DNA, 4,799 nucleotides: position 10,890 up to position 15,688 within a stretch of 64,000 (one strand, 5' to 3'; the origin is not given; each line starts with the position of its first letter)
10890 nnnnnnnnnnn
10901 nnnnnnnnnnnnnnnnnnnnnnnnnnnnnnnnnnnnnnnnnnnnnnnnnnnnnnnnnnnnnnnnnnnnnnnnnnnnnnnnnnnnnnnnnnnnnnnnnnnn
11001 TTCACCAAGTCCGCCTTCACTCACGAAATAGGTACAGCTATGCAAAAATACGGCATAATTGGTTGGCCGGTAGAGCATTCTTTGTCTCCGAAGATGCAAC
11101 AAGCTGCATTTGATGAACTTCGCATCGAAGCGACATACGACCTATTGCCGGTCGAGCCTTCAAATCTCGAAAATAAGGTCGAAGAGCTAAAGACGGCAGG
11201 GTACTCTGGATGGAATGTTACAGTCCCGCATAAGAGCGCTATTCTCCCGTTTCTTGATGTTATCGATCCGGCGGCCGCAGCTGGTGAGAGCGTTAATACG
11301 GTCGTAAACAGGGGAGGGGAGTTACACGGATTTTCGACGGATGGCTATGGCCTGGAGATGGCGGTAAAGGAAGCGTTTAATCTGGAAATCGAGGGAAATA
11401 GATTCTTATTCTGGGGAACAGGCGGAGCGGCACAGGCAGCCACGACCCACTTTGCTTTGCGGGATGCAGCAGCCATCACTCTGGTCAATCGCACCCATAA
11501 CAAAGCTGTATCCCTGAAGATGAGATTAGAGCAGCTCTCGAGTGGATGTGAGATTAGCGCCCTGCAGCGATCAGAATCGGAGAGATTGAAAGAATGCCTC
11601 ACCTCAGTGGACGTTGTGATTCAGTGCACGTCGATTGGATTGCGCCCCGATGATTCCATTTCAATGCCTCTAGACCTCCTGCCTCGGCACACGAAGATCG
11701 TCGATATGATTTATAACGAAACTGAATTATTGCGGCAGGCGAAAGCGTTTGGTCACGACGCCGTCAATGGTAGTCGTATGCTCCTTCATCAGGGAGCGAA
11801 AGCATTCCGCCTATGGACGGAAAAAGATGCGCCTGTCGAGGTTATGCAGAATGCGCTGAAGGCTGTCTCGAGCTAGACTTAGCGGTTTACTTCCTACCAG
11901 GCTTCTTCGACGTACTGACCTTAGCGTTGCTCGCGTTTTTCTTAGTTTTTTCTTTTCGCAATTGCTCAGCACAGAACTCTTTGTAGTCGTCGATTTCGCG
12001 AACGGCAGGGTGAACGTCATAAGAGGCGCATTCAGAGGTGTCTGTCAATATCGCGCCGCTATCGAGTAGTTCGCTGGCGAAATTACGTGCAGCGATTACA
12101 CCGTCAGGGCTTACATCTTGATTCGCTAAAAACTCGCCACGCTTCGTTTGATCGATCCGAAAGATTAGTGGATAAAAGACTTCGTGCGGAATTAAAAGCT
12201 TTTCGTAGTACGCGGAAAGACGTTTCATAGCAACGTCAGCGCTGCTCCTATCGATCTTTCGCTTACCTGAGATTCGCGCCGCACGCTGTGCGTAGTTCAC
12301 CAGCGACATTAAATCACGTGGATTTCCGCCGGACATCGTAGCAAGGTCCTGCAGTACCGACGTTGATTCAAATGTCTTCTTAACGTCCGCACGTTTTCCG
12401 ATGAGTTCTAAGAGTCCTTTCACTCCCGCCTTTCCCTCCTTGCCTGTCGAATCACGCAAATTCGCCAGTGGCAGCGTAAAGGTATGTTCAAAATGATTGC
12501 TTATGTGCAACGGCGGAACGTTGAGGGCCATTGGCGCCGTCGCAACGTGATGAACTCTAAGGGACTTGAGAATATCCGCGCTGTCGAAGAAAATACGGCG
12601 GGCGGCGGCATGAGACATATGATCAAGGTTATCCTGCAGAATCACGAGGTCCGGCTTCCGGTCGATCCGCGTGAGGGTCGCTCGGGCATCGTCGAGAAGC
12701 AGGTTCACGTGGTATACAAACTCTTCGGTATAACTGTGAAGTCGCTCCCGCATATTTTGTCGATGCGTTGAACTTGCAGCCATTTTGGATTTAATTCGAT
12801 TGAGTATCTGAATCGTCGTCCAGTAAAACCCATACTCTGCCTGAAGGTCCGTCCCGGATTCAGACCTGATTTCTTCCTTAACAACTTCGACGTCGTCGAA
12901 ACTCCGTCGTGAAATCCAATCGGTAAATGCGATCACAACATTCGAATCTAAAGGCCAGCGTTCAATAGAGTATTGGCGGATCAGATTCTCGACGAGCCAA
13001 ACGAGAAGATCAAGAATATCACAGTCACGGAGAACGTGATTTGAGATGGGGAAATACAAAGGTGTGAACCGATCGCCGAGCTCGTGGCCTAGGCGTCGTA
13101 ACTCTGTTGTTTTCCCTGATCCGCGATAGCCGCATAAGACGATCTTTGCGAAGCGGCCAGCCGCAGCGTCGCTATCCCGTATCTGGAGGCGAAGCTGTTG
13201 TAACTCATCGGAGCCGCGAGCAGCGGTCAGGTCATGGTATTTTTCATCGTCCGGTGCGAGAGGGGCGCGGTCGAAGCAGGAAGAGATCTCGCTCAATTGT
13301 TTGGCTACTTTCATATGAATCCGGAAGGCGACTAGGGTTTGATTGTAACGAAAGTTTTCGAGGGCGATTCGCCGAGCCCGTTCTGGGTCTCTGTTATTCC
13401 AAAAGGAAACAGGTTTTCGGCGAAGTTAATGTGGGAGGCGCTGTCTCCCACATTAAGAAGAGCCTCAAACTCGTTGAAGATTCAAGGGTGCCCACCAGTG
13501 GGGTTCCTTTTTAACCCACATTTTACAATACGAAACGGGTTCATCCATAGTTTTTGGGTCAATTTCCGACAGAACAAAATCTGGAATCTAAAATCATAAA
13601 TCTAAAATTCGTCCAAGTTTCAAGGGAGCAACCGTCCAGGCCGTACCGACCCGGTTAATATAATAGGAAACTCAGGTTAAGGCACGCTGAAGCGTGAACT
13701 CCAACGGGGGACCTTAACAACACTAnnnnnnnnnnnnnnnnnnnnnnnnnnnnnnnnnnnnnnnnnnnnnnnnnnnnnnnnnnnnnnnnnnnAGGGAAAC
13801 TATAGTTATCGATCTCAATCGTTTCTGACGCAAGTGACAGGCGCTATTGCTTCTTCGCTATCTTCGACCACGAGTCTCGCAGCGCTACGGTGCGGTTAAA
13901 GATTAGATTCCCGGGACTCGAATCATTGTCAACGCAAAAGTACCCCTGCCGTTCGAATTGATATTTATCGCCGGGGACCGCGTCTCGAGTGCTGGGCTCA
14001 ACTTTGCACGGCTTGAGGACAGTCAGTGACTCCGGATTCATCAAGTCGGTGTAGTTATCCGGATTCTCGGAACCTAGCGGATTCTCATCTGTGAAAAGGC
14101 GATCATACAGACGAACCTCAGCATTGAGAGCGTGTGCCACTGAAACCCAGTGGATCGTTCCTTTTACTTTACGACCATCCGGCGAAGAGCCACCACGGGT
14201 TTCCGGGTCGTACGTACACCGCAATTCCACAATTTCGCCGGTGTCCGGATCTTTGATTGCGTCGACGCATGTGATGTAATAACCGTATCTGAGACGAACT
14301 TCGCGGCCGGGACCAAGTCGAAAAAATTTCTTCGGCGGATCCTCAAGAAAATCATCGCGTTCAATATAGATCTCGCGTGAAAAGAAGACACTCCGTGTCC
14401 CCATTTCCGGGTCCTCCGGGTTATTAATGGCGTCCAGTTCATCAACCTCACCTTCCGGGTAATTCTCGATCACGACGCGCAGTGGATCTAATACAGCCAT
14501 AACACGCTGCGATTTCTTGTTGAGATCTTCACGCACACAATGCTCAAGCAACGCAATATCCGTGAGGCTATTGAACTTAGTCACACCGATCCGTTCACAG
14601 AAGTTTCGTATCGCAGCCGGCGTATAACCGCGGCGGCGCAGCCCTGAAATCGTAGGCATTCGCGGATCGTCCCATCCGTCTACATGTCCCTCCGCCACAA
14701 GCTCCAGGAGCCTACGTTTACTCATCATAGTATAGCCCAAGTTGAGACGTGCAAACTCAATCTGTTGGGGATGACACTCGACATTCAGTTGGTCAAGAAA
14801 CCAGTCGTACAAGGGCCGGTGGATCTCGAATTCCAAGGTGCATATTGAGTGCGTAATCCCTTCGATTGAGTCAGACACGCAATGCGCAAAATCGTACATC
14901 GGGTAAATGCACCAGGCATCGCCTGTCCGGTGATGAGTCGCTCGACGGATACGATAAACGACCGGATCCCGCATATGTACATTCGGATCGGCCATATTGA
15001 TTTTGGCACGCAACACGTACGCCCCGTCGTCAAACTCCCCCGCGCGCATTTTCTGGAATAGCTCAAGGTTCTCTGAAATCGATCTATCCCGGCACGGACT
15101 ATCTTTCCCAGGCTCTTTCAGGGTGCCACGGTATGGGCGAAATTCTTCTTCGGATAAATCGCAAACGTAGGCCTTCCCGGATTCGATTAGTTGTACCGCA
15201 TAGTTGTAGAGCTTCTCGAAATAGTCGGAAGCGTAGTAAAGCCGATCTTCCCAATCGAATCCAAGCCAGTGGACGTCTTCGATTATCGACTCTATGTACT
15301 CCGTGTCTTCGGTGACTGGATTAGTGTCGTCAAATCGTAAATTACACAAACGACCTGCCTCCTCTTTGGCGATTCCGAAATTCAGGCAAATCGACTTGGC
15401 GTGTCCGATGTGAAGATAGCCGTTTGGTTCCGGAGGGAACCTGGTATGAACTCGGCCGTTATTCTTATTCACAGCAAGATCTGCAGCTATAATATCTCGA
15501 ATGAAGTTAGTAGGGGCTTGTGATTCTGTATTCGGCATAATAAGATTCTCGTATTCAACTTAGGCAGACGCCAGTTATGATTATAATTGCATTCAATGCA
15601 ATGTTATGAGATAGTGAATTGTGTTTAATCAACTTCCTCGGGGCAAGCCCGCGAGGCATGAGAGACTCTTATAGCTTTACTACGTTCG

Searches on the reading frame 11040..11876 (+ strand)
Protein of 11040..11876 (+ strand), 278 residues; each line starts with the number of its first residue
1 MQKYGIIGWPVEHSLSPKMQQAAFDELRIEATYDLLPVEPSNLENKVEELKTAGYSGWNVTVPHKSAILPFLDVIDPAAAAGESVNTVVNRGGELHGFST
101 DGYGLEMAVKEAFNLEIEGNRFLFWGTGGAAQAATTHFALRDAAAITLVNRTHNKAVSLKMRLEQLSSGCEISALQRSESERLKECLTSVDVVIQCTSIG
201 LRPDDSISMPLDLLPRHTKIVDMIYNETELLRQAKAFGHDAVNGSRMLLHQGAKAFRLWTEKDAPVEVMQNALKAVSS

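Call 78: search_protein_families(library=pfam, proteins=[window:11040-11876:+], max_evalue=0.00001)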
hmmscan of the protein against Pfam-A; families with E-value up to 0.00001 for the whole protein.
window:11040-11876:+ (278 aa): 3 families
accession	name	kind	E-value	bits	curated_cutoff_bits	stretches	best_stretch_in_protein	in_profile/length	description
PF08501.16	Shikimate_dh_N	-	5e-24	84.8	27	1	6-88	1-83/83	Shikimate dehydrogenase substrate binding domain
PF18317.6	SDH_C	-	1.4e-12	47.5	25.8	1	244-274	1-31/31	Shikimate 5'-dehydrogenase C-terminal domain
PF01488.26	Shikimate_DH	-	2e-07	31.6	24.3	1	110-198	4-84/138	Shikimate / quinate 5-dehydrogenase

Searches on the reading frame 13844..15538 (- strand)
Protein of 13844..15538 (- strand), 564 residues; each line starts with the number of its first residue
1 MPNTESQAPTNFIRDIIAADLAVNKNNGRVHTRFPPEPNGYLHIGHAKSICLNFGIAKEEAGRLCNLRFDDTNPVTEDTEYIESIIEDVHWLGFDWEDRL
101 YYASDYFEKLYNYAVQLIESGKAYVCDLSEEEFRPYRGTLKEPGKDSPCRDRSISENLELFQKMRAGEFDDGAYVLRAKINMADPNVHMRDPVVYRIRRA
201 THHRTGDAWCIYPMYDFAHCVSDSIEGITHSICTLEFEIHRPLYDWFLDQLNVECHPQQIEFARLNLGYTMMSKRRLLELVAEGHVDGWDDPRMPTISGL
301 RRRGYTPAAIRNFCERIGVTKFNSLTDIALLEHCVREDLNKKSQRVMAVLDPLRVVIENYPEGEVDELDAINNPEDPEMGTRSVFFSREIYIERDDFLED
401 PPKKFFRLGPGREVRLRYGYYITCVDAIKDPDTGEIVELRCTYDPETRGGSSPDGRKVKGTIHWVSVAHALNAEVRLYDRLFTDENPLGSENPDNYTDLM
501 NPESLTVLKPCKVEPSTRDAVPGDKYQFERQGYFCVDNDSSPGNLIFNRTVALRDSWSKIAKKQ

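Call 78: search_protein_families(library=pfam, proteins=[window:13844-15538:-], max_evalue=0.00001)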
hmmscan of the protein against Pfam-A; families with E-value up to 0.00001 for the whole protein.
window:13844-15538:- (564 aa): 3 families
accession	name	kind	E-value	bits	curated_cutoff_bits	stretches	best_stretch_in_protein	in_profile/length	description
PF00749.27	tRNA-synt_1c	-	3.1e-112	375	23.4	1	30-340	2-313/314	tRNA synthetases class I (E and Q), catalytic domain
PF03950.23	tRNA-synt_1c_C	-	7.6e-30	103.4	23.9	1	344-444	2-91/91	tRNA synthetases class I (E and Q), anti-codon binding domain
PF20974.2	tRNA-synt_1c_C2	-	1.7e-24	86.7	23.9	1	461-537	1-69/69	tRNA synthetases class I (E and Q), anti-codon binding domain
